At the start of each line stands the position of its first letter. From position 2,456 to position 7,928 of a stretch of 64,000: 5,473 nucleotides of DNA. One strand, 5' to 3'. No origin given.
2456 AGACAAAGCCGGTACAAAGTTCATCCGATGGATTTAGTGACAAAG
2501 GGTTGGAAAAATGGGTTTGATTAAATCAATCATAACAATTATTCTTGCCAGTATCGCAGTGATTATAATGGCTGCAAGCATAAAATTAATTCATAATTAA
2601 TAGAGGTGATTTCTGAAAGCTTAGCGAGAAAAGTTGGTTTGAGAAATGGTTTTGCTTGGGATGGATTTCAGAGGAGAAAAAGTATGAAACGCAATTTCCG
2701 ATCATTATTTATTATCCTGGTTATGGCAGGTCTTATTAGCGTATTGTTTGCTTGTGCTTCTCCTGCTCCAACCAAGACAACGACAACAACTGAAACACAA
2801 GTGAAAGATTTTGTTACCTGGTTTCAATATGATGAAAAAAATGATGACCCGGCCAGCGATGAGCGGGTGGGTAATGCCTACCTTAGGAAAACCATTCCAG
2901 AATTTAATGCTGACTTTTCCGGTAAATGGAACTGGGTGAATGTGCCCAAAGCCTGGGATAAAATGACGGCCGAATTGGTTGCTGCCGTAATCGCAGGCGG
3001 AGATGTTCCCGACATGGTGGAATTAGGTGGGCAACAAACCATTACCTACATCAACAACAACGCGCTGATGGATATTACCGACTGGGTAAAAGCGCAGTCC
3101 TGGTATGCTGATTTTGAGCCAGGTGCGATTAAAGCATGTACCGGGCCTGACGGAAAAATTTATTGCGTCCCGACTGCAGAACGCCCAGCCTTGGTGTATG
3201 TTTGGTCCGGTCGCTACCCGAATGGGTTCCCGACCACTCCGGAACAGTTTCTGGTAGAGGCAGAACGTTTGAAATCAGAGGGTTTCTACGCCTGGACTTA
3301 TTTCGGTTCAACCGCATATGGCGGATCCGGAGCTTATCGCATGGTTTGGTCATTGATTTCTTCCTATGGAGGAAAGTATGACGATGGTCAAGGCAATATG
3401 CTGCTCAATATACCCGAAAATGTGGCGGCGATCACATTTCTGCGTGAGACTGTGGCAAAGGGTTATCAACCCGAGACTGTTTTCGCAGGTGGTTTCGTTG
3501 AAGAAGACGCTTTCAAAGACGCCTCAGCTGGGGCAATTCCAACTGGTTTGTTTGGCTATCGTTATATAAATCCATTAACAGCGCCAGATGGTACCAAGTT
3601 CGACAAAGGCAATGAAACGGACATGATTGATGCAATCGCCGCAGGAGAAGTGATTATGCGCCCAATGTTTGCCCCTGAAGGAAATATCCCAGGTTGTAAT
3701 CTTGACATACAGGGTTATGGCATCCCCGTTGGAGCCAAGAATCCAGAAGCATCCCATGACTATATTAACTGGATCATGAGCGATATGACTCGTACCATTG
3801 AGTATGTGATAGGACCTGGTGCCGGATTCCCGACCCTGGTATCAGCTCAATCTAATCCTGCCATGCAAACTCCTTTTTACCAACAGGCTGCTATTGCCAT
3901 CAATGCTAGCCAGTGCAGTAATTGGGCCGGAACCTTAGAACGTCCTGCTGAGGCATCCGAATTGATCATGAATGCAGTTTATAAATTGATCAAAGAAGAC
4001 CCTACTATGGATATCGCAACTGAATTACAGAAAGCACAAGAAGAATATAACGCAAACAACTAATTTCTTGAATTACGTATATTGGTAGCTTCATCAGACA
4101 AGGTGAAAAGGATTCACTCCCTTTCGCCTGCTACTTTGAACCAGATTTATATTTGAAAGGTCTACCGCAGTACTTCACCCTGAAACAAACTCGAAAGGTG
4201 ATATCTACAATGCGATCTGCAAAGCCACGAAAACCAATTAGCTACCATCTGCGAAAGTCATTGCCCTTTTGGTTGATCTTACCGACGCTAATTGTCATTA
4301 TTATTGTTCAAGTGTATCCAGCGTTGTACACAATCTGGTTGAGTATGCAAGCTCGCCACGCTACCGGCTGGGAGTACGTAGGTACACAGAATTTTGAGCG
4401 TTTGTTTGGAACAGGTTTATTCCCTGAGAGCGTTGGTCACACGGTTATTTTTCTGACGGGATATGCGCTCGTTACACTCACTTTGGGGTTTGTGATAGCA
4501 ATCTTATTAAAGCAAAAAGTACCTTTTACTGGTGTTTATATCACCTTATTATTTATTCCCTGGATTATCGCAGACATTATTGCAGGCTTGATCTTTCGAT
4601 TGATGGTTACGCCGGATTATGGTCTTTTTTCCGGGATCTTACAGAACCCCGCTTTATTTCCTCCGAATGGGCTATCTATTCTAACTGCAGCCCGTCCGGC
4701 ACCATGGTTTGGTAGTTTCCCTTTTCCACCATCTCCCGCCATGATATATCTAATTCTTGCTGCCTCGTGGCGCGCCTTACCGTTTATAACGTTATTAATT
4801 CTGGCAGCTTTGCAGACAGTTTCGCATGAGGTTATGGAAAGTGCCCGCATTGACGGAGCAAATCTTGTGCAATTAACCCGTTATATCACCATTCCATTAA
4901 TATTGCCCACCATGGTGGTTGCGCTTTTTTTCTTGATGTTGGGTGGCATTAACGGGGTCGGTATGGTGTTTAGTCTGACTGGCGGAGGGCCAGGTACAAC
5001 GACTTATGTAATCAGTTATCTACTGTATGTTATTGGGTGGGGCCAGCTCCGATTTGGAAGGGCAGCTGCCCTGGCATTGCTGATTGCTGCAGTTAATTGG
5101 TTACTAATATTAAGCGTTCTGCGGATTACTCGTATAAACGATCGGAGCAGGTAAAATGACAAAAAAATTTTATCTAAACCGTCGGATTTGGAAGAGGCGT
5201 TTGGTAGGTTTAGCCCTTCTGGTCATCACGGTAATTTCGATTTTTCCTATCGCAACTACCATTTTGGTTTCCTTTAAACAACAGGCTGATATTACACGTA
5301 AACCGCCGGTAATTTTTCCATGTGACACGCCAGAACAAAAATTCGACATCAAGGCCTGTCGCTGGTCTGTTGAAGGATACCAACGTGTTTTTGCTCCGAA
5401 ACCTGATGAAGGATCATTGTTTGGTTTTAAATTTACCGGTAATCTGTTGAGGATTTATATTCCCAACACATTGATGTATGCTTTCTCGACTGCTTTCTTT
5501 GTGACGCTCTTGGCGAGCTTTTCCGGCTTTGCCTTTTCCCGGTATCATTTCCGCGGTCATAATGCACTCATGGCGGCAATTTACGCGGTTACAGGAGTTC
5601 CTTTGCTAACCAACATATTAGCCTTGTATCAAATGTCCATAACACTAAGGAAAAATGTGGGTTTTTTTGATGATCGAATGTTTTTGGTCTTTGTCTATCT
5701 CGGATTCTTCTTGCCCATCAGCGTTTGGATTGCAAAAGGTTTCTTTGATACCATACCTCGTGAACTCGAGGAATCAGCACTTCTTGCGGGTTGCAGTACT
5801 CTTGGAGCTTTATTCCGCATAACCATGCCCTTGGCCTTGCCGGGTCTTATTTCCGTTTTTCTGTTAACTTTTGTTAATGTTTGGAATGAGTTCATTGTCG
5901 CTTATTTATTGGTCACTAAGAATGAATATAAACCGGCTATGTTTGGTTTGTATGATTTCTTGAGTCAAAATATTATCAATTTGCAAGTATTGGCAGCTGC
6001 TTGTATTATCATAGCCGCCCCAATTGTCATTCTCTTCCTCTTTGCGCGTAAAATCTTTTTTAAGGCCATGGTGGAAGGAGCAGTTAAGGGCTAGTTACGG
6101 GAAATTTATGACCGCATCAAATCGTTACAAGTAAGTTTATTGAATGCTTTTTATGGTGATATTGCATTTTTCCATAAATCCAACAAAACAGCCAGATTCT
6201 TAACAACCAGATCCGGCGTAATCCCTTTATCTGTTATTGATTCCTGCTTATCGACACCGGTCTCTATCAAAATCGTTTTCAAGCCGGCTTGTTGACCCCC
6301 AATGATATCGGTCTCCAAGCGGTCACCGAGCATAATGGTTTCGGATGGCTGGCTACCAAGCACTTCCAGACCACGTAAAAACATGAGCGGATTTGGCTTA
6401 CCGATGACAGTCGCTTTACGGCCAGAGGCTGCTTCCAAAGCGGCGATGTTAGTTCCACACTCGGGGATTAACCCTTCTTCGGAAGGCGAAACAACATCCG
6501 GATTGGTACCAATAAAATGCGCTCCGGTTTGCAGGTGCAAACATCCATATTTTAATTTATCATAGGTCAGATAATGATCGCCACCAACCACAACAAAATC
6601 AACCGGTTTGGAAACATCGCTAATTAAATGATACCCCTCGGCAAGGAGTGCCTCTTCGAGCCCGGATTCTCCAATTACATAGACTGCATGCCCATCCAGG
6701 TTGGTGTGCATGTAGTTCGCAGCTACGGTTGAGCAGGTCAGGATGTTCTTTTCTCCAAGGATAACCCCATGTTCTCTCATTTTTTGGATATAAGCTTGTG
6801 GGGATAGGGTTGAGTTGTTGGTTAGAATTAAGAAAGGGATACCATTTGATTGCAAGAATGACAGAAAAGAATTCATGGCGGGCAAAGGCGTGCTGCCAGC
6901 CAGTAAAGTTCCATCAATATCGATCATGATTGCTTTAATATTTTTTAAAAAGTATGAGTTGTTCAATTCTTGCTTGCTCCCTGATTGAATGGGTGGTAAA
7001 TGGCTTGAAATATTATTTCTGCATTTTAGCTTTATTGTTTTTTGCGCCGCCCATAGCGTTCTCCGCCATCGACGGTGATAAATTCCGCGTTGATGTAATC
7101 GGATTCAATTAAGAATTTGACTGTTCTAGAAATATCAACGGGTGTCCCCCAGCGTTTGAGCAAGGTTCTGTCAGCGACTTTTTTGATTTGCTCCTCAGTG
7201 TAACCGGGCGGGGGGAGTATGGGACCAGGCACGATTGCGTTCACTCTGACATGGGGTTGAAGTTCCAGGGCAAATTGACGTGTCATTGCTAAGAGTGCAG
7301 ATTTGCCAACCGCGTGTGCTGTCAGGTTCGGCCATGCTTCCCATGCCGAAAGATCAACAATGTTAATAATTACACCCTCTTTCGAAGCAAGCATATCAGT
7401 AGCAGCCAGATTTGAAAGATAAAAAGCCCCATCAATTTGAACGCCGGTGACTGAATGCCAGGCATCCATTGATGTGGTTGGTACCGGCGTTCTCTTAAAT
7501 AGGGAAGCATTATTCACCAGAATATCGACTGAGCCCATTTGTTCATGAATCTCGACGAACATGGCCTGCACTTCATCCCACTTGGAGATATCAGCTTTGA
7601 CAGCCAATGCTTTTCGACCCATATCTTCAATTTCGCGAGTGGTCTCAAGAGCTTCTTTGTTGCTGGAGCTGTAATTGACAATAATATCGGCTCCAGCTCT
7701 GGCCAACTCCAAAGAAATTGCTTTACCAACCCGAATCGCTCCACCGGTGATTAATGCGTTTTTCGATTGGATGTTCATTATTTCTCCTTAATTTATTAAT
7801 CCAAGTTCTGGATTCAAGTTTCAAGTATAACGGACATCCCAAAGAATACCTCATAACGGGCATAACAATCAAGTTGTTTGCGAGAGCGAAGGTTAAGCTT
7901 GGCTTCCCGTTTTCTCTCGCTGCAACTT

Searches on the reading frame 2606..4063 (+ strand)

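Call 10: search_protein_families(library=pfam, proteins=[window:2606-4063:+], max_evalue=0.0001)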
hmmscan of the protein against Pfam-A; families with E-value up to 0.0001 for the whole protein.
window:2606-4063:+ (485 aa): 1 family
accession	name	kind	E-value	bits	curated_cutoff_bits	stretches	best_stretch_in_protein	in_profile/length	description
PF01547.30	SBP_bac_1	-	9.7e-13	49.2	26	1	94-393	11-303/307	Bacterial extracellular solute-binding protein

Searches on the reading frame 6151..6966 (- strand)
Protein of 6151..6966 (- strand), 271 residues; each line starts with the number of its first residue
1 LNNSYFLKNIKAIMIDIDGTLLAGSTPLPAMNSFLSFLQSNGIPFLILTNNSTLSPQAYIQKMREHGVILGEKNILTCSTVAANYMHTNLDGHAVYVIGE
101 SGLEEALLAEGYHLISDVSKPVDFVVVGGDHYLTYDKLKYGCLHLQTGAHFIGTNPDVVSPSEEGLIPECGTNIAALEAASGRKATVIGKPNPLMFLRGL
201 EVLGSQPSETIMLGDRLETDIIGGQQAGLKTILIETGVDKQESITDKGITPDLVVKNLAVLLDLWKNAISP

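Call 10: search_protein_families(library=pfam, proteins=[window:6151-6966:-], max_evalue=0.0001)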
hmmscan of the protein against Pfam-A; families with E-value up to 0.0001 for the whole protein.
window:6151-6966:- (271 aa): 5 families
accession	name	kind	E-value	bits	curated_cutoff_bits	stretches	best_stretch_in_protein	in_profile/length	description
PF13344.12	Hydrolase_6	-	3.4e-23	82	27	1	13-112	1-100/101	Haloacid dehalogenase-like hydrolase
PF13242.12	Hydrolase_like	-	5e-22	78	22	1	187-259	1-73/75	HAD-hyrolase-like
PF00702.32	Hydrolase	-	1.8e-17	64.8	26.4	1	10-228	1-191/191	haloacid dehalogenase-like hydrolase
PF13419.12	HAD_2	-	7.8e-09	36.3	23.8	1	182-233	127-177/178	Haloacid dehalogenase-like hydrolase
PF09419.16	PGP_phosphatase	-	5.3e-05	23.3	20.4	0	205-238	134-167/168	Mitochondrial PGP phosphatase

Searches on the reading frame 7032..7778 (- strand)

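Call 10: search_protein_families(library=pfam, proteins=[window:7032-7778:-], max_evalue=0.0001)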
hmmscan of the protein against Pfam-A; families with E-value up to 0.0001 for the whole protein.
window:7032-7778:- (248 aa): 3 families
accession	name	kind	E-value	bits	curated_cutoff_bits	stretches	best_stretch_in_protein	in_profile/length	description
PF13561.12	adh_short_C2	-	7.6e-42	143.9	27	1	17-239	8-234/236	Enoyl-(Acyl carrier protein) reductase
PF00106.31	adh_short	-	8.2e-40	136.8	26.6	1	6-188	1-183/195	short chain dehydrogenase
PF08659.16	KR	-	5.2e-15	56.2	22.6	1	9-127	4-125/180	KR domain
